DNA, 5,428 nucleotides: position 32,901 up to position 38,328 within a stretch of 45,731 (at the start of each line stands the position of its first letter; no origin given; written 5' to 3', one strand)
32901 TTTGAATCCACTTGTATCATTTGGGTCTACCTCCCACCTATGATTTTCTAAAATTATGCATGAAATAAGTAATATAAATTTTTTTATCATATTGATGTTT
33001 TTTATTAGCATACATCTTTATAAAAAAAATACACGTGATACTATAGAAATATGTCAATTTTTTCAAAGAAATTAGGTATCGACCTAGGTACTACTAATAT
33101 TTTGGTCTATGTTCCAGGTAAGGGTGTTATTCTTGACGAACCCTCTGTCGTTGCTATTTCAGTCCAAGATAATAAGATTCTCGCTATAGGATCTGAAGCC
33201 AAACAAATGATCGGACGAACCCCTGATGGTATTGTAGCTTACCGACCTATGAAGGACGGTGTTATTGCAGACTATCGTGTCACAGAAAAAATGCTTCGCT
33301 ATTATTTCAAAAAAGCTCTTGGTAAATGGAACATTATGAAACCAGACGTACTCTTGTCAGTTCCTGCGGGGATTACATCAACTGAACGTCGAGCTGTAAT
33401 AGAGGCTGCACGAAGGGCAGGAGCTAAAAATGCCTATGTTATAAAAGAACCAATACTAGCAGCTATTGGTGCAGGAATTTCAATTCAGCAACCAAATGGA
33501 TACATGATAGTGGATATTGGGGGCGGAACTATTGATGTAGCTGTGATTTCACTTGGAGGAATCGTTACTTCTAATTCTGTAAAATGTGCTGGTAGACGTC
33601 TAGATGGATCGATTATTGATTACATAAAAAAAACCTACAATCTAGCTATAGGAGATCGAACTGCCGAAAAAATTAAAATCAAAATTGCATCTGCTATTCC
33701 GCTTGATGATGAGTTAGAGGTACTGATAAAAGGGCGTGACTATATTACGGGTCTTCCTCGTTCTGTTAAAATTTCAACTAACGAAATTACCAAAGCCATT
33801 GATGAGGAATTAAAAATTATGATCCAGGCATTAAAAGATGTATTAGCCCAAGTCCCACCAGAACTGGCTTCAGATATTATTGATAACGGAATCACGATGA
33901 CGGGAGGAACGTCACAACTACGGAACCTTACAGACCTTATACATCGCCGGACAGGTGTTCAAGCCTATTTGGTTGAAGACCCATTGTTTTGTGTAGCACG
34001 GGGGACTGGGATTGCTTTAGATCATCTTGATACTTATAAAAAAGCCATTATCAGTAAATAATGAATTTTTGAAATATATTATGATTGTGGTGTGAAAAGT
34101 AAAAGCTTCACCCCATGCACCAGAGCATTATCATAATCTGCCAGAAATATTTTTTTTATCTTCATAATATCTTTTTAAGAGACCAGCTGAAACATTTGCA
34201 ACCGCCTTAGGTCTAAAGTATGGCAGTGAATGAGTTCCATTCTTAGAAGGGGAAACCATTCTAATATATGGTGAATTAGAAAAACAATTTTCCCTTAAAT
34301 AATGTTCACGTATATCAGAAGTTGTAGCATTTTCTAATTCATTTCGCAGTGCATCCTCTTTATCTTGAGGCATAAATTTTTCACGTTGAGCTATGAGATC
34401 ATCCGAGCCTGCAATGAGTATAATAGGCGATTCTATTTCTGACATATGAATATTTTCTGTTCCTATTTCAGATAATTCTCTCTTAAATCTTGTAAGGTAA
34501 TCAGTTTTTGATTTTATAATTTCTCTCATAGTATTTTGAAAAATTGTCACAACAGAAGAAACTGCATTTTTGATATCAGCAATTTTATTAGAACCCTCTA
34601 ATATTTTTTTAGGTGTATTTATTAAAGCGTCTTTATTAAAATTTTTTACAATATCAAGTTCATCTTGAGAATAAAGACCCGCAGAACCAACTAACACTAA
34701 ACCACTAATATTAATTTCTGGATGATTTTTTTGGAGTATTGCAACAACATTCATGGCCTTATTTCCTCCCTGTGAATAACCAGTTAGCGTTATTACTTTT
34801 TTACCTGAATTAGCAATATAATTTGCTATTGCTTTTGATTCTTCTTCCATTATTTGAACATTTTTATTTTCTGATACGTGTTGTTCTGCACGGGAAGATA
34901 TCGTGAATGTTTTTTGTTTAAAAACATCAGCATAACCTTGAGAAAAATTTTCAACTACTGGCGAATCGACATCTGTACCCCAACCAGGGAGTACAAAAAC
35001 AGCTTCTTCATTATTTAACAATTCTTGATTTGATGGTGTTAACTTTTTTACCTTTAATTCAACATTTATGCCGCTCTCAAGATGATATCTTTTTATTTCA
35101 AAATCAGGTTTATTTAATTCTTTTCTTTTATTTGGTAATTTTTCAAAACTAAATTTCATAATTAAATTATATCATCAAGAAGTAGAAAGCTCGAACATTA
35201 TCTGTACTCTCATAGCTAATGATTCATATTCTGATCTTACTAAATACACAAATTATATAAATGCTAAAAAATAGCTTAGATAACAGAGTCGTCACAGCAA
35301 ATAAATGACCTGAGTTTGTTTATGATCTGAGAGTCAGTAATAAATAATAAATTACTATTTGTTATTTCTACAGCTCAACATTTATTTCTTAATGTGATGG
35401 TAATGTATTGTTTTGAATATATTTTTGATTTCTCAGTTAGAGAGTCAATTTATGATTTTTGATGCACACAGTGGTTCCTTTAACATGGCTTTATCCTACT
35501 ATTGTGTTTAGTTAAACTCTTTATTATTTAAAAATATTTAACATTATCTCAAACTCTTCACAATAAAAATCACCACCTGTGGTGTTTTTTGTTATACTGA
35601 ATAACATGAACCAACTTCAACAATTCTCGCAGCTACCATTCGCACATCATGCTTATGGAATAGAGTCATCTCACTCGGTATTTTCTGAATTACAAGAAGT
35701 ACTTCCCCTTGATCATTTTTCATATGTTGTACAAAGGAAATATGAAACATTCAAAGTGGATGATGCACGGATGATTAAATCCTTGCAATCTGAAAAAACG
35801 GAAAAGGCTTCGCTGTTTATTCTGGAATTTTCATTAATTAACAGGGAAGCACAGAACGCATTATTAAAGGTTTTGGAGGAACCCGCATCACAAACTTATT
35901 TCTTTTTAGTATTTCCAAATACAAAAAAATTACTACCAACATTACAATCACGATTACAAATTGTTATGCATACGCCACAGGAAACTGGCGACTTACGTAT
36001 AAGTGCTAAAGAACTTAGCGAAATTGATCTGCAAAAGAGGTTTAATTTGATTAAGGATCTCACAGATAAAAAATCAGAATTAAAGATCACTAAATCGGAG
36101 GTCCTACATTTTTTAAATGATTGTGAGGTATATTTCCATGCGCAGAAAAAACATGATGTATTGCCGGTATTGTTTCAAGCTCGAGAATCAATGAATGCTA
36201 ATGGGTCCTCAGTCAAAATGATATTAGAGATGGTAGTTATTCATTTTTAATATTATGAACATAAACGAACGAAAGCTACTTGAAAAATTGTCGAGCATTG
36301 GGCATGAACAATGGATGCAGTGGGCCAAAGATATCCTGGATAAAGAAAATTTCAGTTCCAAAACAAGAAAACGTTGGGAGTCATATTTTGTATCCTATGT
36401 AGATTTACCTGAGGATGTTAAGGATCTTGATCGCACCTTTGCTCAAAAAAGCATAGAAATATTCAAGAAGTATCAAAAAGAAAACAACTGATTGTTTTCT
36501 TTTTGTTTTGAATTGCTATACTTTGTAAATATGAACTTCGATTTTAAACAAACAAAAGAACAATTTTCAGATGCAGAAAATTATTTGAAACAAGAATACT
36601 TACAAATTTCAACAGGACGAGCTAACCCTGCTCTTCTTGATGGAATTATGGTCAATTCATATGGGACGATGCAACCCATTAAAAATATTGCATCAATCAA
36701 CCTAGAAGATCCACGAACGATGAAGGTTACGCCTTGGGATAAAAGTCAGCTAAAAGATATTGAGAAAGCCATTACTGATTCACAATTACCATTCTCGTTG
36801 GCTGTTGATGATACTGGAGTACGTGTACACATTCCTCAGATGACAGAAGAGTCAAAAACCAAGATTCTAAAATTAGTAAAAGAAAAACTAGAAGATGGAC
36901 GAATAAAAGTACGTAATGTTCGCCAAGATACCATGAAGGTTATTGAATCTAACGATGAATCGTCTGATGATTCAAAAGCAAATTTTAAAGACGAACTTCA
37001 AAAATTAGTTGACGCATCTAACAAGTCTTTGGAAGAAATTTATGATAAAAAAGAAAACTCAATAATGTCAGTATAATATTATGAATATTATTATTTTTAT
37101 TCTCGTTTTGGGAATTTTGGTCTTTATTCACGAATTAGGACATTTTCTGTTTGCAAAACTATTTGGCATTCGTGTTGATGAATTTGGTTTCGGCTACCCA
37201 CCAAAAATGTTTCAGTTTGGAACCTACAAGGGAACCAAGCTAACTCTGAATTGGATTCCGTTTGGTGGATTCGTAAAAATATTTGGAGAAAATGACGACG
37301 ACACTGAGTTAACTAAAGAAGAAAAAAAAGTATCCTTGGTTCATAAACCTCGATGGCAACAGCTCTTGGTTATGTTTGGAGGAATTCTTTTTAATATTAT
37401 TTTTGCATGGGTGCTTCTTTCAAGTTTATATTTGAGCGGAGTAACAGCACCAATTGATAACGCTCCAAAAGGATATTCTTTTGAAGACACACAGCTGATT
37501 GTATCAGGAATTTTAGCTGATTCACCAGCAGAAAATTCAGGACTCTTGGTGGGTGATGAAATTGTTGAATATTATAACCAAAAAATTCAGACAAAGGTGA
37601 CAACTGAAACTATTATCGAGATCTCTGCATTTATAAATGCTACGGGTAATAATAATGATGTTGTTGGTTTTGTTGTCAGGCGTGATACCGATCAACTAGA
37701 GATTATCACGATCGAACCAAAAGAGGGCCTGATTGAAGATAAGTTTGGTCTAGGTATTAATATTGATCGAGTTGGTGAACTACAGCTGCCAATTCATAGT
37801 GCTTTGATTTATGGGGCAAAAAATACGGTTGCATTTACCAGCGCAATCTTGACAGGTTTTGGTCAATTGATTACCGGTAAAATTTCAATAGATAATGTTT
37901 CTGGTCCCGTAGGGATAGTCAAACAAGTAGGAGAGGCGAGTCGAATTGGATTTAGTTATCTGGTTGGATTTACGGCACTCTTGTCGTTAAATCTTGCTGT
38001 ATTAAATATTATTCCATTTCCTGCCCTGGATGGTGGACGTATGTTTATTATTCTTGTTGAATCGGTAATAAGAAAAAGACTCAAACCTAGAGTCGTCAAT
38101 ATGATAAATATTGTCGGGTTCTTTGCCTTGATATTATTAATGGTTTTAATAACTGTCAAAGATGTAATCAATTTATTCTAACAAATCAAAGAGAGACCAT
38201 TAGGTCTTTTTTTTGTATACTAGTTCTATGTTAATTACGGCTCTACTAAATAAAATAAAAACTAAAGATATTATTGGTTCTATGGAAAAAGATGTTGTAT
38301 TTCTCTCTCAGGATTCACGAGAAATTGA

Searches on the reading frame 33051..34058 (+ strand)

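Call 11: search_protein_families(library=pfam, proteins=[window:33051-34058:+], max_evalue=0.00001)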
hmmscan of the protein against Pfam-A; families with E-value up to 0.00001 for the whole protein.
window:33051-34058:+ (336 aa): 4 families
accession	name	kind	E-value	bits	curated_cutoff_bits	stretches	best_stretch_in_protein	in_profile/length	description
PF06723.19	MreB_Mbl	-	1.7e-131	438.4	27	1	6-330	2-326/327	MreB/Mbl protein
PF00012.26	HSP70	-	5.6e-13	48.4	20.6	1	99-321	135-370/599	Hsp70 protein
PF14450.12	FtsA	-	2.4e-10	41.3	31.8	1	153-308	2-110/127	Cell division protein FtsA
PF00022.25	Actin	-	1.8e-09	37.1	27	1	31-194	31-189/410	Actin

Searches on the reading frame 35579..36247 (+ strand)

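Call 11: search_protein_families(library=pfam, proteins=[window:35579-36247:+], max_evalue=0.00001)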
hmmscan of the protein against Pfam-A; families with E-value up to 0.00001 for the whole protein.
window:35579-36247:+ (223 aa): 1 family
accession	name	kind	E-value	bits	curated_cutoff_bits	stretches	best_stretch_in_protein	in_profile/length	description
PF13177.12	DNA_pol3_delta2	-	3.8e-14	53.4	27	1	51-130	74-156/161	DNA polymerase III, delta subunit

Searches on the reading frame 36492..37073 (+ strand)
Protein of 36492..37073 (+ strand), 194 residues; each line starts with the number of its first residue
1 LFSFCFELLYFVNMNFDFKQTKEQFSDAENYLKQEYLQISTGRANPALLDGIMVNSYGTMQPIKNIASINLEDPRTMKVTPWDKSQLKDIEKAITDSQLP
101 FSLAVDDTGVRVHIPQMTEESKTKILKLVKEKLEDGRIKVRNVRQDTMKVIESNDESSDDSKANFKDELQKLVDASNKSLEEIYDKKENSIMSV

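Call 11: search_protein_families(library=pfam, proteins=[window:36492-37073:+], max_evalue=0.00001)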
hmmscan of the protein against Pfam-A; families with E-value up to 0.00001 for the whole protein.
window:36492-37073:+ (194 aa): 1 family
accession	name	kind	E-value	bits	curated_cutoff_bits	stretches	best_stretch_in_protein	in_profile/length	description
PF01765.24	RRF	-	1.3e-47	162.1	29.7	1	32-192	1-164/164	Ribosome recycling factor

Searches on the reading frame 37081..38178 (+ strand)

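Call 11: search_protein_families(library=pfam, proteins=[window:37081-38178:+], max_evalue=0.00001)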
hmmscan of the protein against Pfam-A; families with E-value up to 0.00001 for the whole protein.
window:37081-38178:+ (366 aa): 1 family
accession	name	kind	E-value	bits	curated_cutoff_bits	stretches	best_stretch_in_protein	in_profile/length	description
PF02163.28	Peptidase_M50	-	2.8e-59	200.6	27.2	1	6-353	2-221/221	Peptidase family M50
